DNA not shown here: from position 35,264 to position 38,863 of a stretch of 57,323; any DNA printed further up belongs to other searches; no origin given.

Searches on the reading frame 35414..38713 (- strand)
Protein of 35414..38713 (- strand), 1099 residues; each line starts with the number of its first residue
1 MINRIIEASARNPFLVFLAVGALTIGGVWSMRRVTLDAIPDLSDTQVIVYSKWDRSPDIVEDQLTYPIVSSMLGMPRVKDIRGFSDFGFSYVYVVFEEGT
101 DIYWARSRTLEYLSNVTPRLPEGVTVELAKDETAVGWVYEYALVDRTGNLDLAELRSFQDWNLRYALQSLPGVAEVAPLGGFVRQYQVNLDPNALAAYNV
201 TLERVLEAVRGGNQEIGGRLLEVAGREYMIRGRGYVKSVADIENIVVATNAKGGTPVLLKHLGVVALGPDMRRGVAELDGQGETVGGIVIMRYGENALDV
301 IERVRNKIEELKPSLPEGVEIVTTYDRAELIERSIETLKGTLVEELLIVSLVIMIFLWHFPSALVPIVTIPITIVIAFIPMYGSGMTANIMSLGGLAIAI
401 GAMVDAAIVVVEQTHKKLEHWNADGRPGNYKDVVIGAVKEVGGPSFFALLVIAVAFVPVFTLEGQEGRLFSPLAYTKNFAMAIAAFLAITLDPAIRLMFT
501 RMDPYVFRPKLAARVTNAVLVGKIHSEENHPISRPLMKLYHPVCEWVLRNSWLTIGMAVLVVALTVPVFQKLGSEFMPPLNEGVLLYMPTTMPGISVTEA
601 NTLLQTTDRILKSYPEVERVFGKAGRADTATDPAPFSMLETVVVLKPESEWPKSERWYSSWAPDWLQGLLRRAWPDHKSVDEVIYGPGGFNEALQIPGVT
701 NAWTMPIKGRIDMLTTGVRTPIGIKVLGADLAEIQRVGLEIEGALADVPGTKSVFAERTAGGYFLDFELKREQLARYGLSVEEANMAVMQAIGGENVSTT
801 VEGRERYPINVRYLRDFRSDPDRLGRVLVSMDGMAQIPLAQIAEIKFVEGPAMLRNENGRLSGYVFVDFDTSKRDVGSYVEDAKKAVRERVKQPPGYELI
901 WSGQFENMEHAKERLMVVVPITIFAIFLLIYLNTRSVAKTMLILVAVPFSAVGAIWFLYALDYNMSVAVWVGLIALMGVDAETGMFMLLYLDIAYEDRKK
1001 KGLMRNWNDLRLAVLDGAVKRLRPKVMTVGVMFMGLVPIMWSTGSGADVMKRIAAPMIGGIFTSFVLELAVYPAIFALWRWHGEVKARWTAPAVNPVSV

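Call 16: search_protein_families(library=pfam, proteins=[window:35414-38713:-], max_evalue=0.0001)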
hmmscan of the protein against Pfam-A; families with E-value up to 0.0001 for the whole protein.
window:35414-38713:- (1099 aa): 2 families
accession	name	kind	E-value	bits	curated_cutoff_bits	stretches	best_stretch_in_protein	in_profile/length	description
PF00873.25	ACR_tran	-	6.5e-214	713.2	28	2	7-655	3-630/1021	AcrB/AcrD/AcrF family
PF03176.21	MMPL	-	3.1e-05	23.5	20.5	0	297-503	103-306/333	MMPL family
